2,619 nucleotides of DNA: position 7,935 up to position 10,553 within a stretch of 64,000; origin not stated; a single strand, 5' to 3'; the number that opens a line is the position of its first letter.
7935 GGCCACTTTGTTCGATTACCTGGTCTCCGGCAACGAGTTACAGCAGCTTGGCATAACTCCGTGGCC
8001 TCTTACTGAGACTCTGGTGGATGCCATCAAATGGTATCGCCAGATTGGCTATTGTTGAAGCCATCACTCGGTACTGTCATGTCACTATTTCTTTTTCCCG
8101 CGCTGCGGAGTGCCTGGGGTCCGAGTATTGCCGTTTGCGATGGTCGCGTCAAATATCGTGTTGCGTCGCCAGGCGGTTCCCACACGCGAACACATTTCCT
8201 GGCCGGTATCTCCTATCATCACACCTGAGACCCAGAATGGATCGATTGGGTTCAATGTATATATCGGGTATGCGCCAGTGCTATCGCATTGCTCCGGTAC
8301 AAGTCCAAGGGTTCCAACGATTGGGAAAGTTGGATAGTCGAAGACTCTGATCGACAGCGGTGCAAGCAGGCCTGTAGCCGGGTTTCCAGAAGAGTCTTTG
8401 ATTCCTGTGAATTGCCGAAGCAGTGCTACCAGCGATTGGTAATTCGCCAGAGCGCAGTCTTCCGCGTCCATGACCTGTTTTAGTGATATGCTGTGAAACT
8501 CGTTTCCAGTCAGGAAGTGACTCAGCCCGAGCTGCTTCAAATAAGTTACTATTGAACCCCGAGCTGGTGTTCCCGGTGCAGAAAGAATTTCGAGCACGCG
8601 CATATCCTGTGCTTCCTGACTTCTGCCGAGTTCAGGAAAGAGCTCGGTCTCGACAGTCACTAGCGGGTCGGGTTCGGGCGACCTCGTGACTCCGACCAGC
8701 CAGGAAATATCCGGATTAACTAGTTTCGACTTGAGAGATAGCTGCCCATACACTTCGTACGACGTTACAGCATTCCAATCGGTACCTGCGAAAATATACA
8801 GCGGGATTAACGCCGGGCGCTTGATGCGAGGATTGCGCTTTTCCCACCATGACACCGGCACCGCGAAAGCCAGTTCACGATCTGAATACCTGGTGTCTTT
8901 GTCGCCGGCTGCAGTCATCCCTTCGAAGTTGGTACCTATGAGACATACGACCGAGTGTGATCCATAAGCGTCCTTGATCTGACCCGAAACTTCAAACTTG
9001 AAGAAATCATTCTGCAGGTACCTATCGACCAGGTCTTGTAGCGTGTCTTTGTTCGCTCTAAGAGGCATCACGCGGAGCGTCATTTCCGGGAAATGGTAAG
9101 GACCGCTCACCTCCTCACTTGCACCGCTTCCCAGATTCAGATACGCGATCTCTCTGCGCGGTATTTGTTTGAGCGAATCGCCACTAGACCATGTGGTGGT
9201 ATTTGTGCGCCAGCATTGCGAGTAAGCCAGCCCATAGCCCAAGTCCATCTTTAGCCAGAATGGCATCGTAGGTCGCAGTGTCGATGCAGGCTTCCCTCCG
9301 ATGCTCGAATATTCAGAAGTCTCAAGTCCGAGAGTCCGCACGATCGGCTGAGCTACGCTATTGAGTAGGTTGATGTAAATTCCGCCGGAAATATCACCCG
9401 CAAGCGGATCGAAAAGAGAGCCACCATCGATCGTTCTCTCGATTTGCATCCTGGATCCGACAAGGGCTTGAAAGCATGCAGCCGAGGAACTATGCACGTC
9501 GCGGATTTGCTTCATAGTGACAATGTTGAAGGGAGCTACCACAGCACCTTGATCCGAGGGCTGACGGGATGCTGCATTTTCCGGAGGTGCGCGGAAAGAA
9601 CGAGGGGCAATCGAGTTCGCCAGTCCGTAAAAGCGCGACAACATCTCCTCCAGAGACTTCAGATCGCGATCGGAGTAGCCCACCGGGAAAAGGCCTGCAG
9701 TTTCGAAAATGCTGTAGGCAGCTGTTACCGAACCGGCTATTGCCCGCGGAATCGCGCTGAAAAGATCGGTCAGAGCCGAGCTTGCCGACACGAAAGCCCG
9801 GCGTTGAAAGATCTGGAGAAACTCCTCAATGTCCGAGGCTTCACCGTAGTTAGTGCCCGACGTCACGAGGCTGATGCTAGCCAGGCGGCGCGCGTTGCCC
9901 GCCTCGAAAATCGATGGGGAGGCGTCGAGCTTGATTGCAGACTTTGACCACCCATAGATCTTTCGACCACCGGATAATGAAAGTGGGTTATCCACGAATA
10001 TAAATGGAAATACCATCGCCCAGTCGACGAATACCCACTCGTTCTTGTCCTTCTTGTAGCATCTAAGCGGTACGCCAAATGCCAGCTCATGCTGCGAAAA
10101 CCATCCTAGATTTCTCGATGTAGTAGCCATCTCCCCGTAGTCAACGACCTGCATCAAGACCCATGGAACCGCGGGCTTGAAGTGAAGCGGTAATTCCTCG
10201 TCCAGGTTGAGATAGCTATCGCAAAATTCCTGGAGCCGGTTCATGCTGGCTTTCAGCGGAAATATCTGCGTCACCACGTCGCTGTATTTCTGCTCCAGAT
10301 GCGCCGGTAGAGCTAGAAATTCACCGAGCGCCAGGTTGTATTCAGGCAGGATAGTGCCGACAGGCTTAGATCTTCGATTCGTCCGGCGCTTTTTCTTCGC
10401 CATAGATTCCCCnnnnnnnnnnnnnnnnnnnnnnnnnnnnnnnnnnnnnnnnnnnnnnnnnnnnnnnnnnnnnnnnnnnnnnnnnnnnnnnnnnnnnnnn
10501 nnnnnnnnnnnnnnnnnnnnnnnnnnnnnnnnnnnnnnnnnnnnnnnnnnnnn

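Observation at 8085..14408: Orphan four-gene isoprenoid-type operon with no canonical scaffold-forming enzyme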

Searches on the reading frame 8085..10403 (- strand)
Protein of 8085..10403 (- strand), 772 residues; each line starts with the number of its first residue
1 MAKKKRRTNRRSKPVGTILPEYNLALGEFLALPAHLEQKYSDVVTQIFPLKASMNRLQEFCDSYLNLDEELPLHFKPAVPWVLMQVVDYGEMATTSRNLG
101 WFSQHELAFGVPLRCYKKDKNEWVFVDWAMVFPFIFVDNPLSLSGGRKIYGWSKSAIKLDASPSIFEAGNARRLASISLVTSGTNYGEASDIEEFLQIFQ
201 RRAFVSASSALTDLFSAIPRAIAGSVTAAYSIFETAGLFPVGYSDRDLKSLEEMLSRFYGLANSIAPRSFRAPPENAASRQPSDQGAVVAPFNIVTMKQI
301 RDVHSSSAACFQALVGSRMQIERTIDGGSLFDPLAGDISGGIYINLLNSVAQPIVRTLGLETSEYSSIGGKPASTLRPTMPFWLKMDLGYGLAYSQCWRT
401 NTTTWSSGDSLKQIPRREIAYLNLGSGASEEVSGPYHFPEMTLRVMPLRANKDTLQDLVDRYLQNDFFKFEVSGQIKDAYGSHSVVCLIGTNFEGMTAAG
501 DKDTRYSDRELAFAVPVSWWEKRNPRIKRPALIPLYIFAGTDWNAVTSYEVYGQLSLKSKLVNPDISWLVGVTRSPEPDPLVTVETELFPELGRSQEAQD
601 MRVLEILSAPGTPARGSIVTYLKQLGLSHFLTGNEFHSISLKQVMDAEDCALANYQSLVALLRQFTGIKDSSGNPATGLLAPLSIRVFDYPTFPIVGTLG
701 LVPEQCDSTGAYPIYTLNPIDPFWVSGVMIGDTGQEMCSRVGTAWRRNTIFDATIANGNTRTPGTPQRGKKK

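Call 3: search_protein_families(library=pfam, proteins=[window:8085-10403:-], max_evalue=0.01)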
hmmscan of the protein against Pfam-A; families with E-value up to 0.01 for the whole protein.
window:8085-10403:- (772 aa): 1 family
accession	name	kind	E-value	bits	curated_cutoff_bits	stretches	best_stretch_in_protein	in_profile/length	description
PF06314.16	ADC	-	0.0026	17.7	29.8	0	71-155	39-110/238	Acetoacetate decarboxylase (ADC)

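Call 4: search_protein_families(library=ncbifam, proteins=[window:8085-10403:-], max_evalue=0.01)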
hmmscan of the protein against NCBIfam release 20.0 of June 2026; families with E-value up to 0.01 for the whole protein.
window:8085-10403:- (772 aa): 0 families

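Call 11: search_solved_structures(query=window:8085-10403:-, max_evalue=10)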
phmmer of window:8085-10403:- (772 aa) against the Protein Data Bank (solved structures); distinct sequences matched with E-value up to 10: 2.
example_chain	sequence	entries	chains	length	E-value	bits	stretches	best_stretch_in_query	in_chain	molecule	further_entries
5z62_N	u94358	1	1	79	0.28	12.5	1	528-569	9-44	Cytochrome c oxidase subunit NDUFA4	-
9i7u_N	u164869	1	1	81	0.3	12.4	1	528-569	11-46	Cytochrome c oxidase subunit NDUFA4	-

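Call 14: find_homologous_proteins(query=window:8085-10403:-)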
Query window:8085-10403:- (772 aa): 91 proteins with E <= 0.001 among 8000 candidates.
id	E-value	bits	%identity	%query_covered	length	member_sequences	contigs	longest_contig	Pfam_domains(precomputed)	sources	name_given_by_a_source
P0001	0.0e+0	1655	93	100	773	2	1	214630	-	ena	-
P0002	0.0e+0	1647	92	100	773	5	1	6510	-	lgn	-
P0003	0.0e+0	1623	91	100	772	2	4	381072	-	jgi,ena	jgi:hypothetical protein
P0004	0.0e+0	1529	85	100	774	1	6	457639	-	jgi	jgi:hypothetical protein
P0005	0.0e+0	1529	86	100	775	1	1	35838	-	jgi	jgi:hypothetical protein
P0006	0.0e+0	1528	85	100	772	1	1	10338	-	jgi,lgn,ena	-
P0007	0.0e+0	1519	85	100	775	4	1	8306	-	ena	-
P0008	0.0e+0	1516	86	99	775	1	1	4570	-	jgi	jgi:hypothetical protein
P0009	0.0e+0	1513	85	100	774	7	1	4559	-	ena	-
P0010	0.0e+0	1509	85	100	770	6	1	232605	-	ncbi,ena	-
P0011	0.0e+0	1508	84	100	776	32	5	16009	-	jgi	jgi:hypothetical protein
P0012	0.0e+0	1508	85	99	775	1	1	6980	-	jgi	jgi:hypothetical protein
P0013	0.0e+0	1504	84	100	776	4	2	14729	-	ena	-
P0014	0.0e+0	1497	84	100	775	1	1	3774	-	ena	-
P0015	0.0e+0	1481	82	100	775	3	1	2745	-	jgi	jgi:hypothetical protein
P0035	0.0e+0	1350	76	100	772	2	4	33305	-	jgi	jgi:hypothetical protein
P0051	0.0e+0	1201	67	99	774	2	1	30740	PF06314.17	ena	-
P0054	0.0e+0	1163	66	100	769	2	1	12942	PF06314.17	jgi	-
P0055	0.0e+0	1151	66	98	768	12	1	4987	PF06314.17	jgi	-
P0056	0.0e+0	1141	66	96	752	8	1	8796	PF06314.17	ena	-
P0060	0.0e+0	1127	65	96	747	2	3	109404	PF06314.17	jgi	jgi:hypothetical protein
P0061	0.0e+0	1108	68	95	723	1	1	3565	PF06314.17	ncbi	-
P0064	0.0e+0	1017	60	95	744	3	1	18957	PF06314.17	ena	-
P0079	2.8e-137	477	39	91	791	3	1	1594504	-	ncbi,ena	-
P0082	4.3e-124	434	34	95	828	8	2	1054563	-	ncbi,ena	-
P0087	6.0e-100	354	34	94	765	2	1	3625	PF06314.17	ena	-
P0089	2.2e-82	296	30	94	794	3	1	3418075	-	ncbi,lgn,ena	-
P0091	2.2e-57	213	27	91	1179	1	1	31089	PF06314.17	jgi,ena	-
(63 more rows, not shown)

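Call 15: find_encoding_contigs(protein=P0089, flank=10000, max_places=2)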
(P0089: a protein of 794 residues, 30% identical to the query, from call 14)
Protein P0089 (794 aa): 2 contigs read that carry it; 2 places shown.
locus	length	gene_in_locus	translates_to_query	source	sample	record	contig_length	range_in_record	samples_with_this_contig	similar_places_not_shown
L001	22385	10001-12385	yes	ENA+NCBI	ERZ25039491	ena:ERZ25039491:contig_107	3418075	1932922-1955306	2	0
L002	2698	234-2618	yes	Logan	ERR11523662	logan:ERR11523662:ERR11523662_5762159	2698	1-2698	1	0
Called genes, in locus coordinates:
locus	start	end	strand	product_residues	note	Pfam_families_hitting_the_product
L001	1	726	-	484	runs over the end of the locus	PF11794:HpaB_N, PF03241:HpaB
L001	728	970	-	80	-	-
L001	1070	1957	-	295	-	PF00701:DHDPS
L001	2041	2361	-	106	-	PF05016:ParE_toxin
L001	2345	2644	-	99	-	PF02604:PhdYeFM_antitox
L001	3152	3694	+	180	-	PF02190:LON_substr_bdg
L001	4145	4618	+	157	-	-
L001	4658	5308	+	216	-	-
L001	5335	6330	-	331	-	PF00753:Lactamase_B, PF21221:B_lactamase-like_C (weak)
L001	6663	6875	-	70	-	PF07311:Dodecin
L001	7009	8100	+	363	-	PF00583:Acetyltransf_1 (faint)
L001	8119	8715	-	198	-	PF01022:HTH_5, PF12840:HTH_20, PF09860:DUF2087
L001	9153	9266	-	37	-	-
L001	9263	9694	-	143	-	PF04143:Sulf_transp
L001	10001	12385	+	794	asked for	-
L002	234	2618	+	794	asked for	-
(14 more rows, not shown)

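Call 16: find_encoding_contigs(protein=P0082, flank=10000, max_places=2)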
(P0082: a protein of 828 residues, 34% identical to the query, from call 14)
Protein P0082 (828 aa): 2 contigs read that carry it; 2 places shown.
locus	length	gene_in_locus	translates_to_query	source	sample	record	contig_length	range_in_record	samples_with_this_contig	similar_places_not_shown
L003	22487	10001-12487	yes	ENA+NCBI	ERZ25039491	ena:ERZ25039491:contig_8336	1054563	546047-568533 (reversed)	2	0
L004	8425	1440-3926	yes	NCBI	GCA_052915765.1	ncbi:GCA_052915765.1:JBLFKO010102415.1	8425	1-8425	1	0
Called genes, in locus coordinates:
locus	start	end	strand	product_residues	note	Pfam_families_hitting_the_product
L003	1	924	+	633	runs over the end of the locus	PF00753:Lactamase_B, PF12706:Lactamase_B_2 (weak), PF14863:Alkyl_sulf_dimr, PF14864:Alkyl_sulf_C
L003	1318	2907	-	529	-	-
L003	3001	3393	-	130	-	PF00127:Copper-bind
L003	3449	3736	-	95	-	-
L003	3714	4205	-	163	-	PF00510:COX3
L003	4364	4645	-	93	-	PF03626:COX4_pro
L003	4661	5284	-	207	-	PF00510:COX3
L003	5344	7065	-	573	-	PF00115:COX1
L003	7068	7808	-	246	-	PF00116:COX2, PF13473:Cupredoxin_1 (weak)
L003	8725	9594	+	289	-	PF06314:ADC (faint)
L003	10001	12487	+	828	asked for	-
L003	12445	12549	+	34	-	-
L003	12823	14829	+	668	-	PF01593:Amino_oxidase (weak)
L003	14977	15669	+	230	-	-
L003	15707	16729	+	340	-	PF00348:polyprenyl_synt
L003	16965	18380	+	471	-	PF22483:Mu-transpos_C_2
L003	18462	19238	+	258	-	PF01695:IstB_IS21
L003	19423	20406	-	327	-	PF01370:Epimerase, PF13460:NAD_binding_10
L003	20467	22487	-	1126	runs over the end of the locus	PF12773:DZR, PF13240:Zn_Ribbon_1 (weak), PF00211:Guanylate_cyc, PF13191:AAA_16, PF13424:TPR_12 (faint), PF13428:TPR_14 (faint)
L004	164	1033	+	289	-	PF06314:ADC (faint)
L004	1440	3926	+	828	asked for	-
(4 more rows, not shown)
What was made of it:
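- An IS21 element lies inside the L003 cluster (call 16).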

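Call 17: find_encoding_contigs(protein=P0079, flank=10000, max_places=2)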
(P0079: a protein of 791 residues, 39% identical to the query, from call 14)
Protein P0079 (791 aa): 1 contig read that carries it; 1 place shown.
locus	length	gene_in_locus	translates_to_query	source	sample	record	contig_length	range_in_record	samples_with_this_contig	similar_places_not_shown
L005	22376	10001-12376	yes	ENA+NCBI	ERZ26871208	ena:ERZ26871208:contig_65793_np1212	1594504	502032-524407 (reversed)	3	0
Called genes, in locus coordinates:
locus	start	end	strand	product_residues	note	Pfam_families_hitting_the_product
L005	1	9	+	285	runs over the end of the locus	-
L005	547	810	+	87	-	-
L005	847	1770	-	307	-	PF01135:PCMT, PF00398:RrnaAD (weak), PF08241:Methyltransf_11 (weak), PF08242:Methyltransf_12 (weak), PF13649:Methyltransf_25 (weak)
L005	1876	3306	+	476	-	PF06723:MreB_Mbl (faint), PF00012:HSP70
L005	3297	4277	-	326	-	PF04463:2-thiour_desulf, PF08349:DUF1722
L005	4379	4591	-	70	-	-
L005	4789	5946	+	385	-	PF02771:Acyl-CoA_dh_N, PF02770:Acyl-CoA_dh_M, PF00441:Acyl-CoA_dh_1, PF08028:Acyl-CoA_dh_2 (weak)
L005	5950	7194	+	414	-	PF02771:Acyl-CoA_dh_N, PF02770:Acyl-CoA_dh_M, PF00441:Acyl-CoA_dh_1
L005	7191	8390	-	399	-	PF00144:Beta-lactamase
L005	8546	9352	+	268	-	PF00378:ECH_1, PF16113:ECH_2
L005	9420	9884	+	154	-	-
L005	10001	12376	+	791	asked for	-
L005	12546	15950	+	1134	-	PF12773:DZR, PF00211:Guanylate_cyc, PF13191:AAA_16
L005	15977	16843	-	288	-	PF05175:MTS (weak), PF13489:Methyltransf_23, PF24675:NpmA (weak), PF01209:Ubie_methyltran, PF13847:Methyltransf_31, PF08241:Methyltransf_11, PF08242:Methyltransf_12, PF13649:Methyltransf_25, +1 more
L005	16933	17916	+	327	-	PF01370:Epimerase, PF05368:NmrA (weak), PF13460:NAD_binding_10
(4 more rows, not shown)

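Call 26: search_protein_families(library=padloc, proteins=[window:8085-10403:-], max_evalue=0.01)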
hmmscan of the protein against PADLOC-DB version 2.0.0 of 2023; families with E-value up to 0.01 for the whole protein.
window:8085-10403:- (772 aa): 0 families

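Call 30: predict_structure(alignment_id=A1)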
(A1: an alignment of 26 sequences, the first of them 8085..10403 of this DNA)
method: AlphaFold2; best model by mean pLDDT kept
length: 772 residues; sequences in the alignment: 26
mean_pLDDT: 78.4   pTM: 0.80
mean pLDDT of the five models: 78.4, 76.9, 76.7, 75.8, 75.4
residues with pLDDT >= 90: 294; 70-90: 307; 50-70: 67; < 50: 104
segments of 3 or more residues with pLDDT < 50: 1-15, 163-169, 205-242, 262-288, 571-574, 760-772
pLDDT, mean of each block of 10 residues (from residue 1): 29 55 82 73 87 96 87 93 88 56 80 91 90 88 73 81 44 78 84 87 49 33 28 31 64 80 38 32 40 88 88 91 76 71 88 91 85 91 82 88 81 89 79 87 94 97 97 90 94 89 89 97 93 95 90 91 64 57 86 72 91 77 82 89 90 93 87 80 92 90 94 94 90 93 88 75 34 34
secondary structure, 60 per line:
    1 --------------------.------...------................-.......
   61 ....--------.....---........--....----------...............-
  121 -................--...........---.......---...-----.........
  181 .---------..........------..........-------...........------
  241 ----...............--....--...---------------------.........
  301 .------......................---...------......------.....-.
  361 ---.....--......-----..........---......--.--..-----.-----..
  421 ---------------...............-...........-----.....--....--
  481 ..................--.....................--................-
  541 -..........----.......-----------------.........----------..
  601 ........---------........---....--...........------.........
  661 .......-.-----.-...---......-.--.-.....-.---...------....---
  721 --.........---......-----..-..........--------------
elements in order (helices of 4 or more, strands of 3 or more residues): E37-52 H54-64 E73-77 E81-88 E91-94 E105-119 E122-137 H140-150 E154-160 E172-181 E191-200 H207-216 H224-234 H245-259 H262-265 E292-301 E308-329 E342-347 H354-358 E364-368 E371-376 E382-391 E395-400 E436-450 H452-462 E468-472 E475-478 E481-498 E501-521 E524-539 H542-551 E556-562 E580-588 E599-608 H618-625 H629-632 E635-645 E652-667 E677-679 E683-688 H695-699 E705-707 E714-717 E723-731 E735-740 H749-758
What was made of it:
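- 8085..10403 (-): 772-aa tandem ADC-fold protein. The N-domain spans about residues 20-420 (nt 9144-10346) and contains a disordered insert at 205-290. The C-domain spans about residues 421-760 (nt 8124-9143). AF2 gives pLDDT 78 and pTM 0.80 (call 30).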

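Call 32: fold_search(model_id=the predicted structure, library=pdb)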
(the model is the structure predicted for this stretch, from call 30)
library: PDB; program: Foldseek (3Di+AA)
matches with E <= 10: 386; with E <= 0.001: 11
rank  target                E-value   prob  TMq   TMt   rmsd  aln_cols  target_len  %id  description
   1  3cmb_A                1.6e-08  1.00  0.25  0.64   5.4       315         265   10  Crystal structure of acetoacetate decarboxylase (YP_001047042.1) from Methanoculleus marisnigri JR1 at 1.60 A resoluti (released 2008-04-01)
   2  3c8w_B                2.4e-08  1.00  0.23  0.64   5.8       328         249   11  Crystal structure of acetoacetate decarboxylase (ADC) (YP_094708.1) from Legionella pneumophila subsp. pneumophila str (released 2008-02-26)
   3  3cmb_B                5.8e-08  1.00  0.26  0.67   6.2       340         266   10  Crystal structure of acetoacetate decarboxylase (YP_001047042.1) from Methanoculleus marisnigri JR1 at 1.60 A resoluti (released 2008-04-01)
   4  3bgt_D                8.8e-08  1.00  0.23  0.62   5.7       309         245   11  Structural Studies of Acetoacetate Decarboxylase (released 2008-12-23)
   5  3bgt_A                9.8e-08  1.00  0.23  0.64   5.3       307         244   10  Structural Studies of Acetoacetate Decarboxylase (released 2008-12-23)
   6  4jmd_B                1.1e-07  1.00  0.22  0.53   7.4       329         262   12  Enduracididine biosynthesis enzyme MppR complexed with the condensation product of pyruvate and imidazole 4-carboxalde (released 2013-07-03)
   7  3bh2_A                1.1e-07  1.00  0.23  0.62   5.4       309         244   11  Structural Studies of Acetoacetate Decarboxylase (released 2008-12-23)
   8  4jmd_A                1.1e-07  1.00  0.22  0.53   7.6       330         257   12  Enduracididine biosynthesis enzyme MppR complexed with the condensation product of pyruvate and imidazole 4-carboxalde (released 2013-07-03)
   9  3c8w_A                1.5e-07  1.00  0.23  0.62   5.5       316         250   10  Crystal structure of acetoacetate decarboxylase (ADC) (YP_094708.1) from Legionella pneumophila subsp. pneumophila str (released 2008-02-26)
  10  4jm3_A                1.7e-07  1.00  0.22  0.52   7.6       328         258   13  Enduracididine Biosynthesis Enzyme MppR with HEPES Buffer Bound (released 2013-07-03)
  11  4jmc_B                5.0e-07  1.00  0.22  0.54   7.6       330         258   12  Enduracididine biosynthesis enzyme MppR complexed with pyruvate (released 2013-07-03)
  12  3pgs_B                2.5e-03  0.04  0.05  0.08  29.4       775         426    7  Phe3Gly mutant of EcFadL (released 2011-05-25)
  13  3dwn_A                3.2e-03  0.04  0.05  0.08  29.2       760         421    7  Crystal structure of the long-chain fatty acid transporter FadL mutant A77E/S100R (released 2008-12-16)
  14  3pgs_A                7.1e-03  0.03  0.05  0.07  30.8       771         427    7  Phe3Gly mutant of EcFadL (released 2011-05-25)
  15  1qjq_A                7.5e-03  0.04  0.07  0.08  31.3       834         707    8  FERRIC HYDROXAMATE RECEPTOR FROM ESCHERICHIA COLI (FHUA) (released 2000-06-05)
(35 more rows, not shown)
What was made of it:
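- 8085..10403 (-): Foldseek against PDB hits ADCs 3CMB, 3C8W and 3BGT and MppR 4JMD at E about 1e-8, with TM up to 0.67 on the target (call 32).
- On ADC superfamily (Pfam PF06314 / ADC fold): Foldseek of the AF2 model against PDB hits 3CMB, 3C8W, 3BGT and 4JMD at E 1.6e-8 to 5e-7, probability 1.00, TM (target) 0.52-0.67 (calls 30, 32).
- Closest known: Acetoacetate decarboxylase superfamily. Same: Same beta-cone fold for each half of the 772-aa protein (call 32).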
